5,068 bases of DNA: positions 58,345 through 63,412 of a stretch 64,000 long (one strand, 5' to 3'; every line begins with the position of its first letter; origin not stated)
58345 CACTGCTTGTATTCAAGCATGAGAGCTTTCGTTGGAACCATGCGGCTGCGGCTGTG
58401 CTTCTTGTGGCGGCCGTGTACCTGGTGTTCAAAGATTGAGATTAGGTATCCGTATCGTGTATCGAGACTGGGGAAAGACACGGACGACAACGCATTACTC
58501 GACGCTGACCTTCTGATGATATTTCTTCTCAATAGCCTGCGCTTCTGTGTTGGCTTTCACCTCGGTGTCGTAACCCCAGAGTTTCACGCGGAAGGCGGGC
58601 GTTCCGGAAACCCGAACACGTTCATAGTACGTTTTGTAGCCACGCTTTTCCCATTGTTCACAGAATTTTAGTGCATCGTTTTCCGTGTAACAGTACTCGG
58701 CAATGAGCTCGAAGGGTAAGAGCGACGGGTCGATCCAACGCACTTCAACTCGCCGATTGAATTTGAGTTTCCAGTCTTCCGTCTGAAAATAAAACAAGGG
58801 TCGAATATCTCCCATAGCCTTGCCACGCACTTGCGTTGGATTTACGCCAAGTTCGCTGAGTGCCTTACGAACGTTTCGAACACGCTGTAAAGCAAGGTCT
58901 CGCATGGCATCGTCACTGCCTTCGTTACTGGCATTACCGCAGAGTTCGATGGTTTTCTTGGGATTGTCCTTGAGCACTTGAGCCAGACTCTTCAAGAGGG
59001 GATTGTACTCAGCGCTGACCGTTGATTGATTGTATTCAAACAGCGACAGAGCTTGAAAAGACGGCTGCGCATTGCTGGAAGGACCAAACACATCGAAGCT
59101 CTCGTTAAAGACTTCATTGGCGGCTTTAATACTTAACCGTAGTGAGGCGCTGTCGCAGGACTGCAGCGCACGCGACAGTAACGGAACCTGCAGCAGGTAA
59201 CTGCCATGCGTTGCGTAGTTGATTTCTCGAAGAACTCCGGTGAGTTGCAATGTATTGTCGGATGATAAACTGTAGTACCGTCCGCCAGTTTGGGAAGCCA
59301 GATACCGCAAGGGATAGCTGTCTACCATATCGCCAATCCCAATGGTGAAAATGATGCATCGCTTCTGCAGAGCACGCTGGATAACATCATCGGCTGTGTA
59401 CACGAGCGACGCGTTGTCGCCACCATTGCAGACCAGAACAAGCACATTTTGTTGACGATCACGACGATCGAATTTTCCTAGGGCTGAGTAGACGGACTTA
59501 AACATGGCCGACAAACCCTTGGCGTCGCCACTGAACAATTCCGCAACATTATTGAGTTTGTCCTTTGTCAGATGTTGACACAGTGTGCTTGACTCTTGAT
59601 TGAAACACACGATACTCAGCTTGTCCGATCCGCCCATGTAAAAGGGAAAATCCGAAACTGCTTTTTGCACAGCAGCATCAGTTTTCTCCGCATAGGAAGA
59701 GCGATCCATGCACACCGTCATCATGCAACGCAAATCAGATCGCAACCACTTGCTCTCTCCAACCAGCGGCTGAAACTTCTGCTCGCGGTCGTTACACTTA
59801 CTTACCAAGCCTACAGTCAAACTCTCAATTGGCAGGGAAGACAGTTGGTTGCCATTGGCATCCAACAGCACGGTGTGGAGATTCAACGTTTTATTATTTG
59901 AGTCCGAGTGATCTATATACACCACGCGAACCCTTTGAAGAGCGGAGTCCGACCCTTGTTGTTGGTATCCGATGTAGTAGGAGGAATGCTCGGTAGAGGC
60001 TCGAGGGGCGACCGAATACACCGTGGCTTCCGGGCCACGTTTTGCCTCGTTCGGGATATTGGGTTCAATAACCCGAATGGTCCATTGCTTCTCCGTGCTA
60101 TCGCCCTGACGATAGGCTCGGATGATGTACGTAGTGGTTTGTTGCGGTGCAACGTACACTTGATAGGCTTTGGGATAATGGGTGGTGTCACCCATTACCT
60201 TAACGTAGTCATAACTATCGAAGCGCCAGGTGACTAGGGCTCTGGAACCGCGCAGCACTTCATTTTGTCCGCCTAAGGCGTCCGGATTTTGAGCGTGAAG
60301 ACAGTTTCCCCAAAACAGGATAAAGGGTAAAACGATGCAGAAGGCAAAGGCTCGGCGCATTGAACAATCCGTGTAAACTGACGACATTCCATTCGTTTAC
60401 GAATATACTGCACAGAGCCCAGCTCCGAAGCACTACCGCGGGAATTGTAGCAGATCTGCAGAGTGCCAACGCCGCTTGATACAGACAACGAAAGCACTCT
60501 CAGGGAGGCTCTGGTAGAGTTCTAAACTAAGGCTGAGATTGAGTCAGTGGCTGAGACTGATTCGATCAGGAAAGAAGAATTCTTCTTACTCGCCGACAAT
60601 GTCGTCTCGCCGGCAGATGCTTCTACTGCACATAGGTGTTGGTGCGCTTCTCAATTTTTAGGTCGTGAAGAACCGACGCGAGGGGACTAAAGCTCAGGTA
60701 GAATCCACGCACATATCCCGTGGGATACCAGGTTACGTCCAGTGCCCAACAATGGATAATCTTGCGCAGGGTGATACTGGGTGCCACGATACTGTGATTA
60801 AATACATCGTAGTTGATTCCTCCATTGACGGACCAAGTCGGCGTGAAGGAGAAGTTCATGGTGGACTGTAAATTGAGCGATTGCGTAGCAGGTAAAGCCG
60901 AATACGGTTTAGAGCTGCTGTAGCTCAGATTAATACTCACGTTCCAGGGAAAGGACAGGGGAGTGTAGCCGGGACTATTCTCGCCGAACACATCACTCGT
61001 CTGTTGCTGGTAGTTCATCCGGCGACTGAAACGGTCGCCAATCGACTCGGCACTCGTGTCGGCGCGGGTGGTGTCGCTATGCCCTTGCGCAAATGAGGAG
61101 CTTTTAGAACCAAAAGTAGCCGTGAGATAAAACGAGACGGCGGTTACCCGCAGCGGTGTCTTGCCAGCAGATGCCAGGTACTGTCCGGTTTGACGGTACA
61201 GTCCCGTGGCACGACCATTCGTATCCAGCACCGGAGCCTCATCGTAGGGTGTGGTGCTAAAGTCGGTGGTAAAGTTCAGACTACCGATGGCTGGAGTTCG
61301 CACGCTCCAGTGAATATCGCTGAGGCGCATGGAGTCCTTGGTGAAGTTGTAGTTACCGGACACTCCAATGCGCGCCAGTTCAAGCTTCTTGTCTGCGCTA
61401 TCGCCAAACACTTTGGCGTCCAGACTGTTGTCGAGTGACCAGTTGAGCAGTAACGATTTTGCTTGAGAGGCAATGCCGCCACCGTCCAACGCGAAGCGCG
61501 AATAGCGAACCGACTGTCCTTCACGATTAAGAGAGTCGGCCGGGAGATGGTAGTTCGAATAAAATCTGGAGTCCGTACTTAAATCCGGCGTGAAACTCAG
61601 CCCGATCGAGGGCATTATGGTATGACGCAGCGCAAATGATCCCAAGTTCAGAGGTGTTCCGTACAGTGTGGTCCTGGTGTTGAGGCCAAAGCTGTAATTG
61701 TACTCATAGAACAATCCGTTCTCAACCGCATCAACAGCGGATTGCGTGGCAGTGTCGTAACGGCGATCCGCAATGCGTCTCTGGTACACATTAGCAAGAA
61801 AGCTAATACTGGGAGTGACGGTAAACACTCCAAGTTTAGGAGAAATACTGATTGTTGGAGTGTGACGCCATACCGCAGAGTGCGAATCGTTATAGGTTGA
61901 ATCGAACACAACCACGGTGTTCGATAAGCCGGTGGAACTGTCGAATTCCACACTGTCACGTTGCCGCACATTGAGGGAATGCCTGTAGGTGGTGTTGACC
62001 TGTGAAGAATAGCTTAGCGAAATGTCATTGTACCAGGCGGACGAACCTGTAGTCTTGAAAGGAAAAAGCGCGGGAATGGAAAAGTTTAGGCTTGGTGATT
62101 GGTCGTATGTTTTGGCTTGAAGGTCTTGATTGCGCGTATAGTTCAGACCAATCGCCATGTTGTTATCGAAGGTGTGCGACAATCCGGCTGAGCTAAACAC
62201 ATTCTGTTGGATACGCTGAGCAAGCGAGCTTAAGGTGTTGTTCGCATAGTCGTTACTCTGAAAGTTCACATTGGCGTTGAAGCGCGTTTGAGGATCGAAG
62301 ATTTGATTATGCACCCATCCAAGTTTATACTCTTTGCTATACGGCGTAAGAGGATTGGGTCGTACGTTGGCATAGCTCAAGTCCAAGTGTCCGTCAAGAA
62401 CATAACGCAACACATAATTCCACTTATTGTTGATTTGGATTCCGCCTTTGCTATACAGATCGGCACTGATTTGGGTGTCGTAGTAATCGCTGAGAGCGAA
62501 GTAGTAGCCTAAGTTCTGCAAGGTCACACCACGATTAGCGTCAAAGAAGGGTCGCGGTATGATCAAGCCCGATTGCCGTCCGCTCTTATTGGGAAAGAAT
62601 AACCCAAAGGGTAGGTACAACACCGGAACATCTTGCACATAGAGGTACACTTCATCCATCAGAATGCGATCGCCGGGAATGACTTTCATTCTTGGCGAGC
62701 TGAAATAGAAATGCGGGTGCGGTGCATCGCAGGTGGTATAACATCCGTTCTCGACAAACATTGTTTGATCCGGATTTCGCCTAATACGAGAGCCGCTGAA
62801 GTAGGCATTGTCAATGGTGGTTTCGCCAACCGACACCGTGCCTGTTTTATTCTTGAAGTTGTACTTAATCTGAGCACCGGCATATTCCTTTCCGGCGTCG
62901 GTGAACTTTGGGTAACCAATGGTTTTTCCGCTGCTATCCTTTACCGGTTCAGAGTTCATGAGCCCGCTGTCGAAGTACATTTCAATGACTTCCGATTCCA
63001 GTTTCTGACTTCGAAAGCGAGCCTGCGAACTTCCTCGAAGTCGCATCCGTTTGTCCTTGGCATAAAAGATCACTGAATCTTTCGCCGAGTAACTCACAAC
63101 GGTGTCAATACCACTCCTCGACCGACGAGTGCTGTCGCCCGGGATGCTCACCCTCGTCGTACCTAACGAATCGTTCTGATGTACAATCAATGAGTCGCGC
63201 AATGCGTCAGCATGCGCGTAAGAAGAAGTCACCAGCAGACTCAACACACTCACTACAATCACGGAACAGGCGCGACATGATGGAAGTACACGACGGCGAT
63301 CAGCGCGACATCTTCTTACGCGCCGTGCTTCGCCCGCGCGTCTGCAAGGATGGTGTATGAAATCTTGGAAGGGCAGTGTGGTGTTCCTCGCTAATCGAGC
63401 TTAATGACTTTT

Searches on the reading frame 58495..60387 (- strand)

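Call 17: search_protein_families(library=pfam, proteins=[window:58495-60387:-], max_evalue=0.0001)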
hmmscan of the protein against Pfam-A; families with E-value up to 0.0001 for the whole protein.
window:58495-60387:- (630 aa): 3 families
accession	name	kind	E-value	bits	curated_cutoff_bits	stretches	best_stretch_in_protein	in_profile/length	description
PF00691.25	OmpA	-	1.2e-12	48.4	27.2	1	449-537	1-91/98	OmpA family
PF00092.34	VWA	-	2.6e-06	28.2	23.8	1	235-381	19-169/174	von Willebrand factor type A domain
PF13768.12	VWA_3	-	2.9e-05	24.6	27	1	268-372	54-154/155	von Willebrand factor type A domain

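Call 19: search_protein_families(library=ncbifam, proteins=[window:58495-60387:-], max_evalue=0.001)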
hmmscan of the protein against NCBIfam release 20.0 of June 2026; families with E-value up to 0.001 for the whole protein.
window:58495-60387:- (630 aa): 15 families
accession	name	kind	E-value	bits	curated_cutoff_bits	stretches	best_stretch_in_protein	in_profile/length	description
NF053611.1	YiaD_Gzip_OmpA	equivalog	3.7e-15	56.2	175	1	449-549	105-204/206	YiaD family glycine zipper/OmpA-like lipoprotein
TIGR02802.1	Pal_lipo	equivalog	8.8e-12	45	125.35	1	449-549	3-102/104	peptidoglycan-associated lipoprotein Pal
TIGR03789.1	pdsO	hypoth_equivalog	9.6e-12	45.1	152.2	1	454-549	147-241/243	sortase-associated OmpA-like protein PdsO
NF053613.1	OMP_toxin_LptF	equivalog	9.4e-10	38.6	400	1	449-550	144-244/256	lipotoxin F family OmpA-related lipoprotein LptF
NF053612.1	anchor_PA1041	equivalog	8.1e-08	32.5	250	1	449-550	134-234/236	PA1041 family peptidoglycan-binding anchor lipoprotein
NF053585.1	OMP_LP_YfiB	equivalog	1.2e-07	31.7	128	1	448-549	58-158/163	outer membrane lipoprotein YfiB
TIGR03350.1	type_VI_ompA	equivalog_domain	2.1e-07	30.9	139.8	1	442-549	26-135/137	type VI secretion system protein TssL, long form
NF045787.1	OmpABordt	equivalog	2.2e-07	30.7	200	1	436-550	78-188/194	outer membrane protein OmpA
NF007804.1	PRK10510.1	equivalog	4.6e-07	29.4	307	1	450-550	116-215/219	OmpA family lipoprotein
NF052230.1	T9SS_PorE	exception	5.5e-07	28.2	600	1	449-530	518-599/648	PorE family type IX secretion system protein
NF033763.1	exchanger_TraB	exception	1.3e-05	23.4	700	1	450-555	396-501/522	outer membrane exchange protein TraB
NF047726.1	AutTranAdhPGAsTpgA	equivalog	0.0002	20.6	350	1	437-551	145-268/268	trimeric autotransporter adhesin/peptidogylcan-associated protein TpgA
TIGR03436.1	acidobact_VWFA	subfamily_domain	0.00024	20.7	81.25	0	225-399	71-288/324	VWA domain-containing protein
NF045788.1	Omp38Acinit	equivalog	0.00063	18.9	500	1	449-547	244-342/354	outer membrane protein Omp38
NF053607.1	CHU_0125_OmpA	equivalog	0.00077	18.1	620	0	458-552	543-637/639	CHU_0125 family OmpA-like outer membrane integrity protein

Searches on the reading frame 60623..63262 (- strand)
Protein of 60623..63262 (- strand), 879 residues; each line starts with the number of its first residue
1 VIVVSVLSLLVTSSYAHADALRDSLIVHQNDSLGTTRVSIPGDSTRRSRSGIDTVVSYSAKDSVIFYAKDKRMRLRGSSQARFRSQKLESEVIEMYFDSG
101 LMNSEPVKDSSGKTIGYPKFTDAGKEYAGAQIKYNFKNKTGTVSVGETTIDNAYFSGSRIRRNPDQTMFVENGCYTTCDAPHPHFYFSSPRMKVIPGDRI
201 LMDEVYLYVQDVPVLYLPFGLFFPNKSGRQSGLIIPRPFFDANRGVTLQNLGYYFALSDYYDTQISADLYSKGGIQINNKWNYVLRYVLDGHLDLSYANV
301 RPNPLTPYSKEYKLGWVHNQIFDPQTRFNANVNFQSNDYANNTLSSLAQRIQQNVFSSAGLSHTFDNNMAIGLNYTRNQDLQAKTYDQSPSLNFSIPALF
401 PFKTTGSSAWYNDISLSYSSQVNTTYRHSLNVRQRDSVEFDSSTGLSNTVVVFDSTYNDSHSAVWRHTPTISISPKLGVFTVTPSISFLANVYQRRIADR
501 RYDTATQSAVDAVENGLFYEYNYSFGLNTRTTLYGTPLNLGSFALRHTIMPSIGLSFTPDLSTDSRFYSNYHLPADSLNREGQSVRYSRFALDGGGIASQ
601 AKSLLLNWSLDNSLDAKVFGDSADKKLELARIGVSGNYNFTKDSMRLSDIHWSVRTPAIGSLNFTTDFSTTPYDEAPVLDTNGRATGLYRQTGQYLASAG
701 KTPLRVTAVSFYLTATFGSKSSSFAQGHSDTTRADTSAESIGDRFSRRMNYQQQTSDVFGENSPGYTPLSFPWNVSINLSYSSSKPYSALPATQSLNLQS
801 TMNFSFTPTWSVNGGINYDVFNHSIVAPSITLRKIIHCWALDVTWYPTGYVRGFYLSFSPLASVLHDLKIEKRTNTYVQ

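Call 17: search_protein_families(library=pfam, proteins=[window:60623-63262:-], max_evalue=0.0001)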
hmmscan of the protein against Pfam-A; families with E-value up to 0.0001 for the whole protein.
window:60623-63262:- (879 aa): 1 family
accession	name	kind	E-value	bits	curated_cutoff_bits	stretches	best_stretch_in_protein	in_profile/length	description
PF19838.5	LptD_2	-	1.9e-90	304.2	22.5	1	203-673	4-464/464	LptD protein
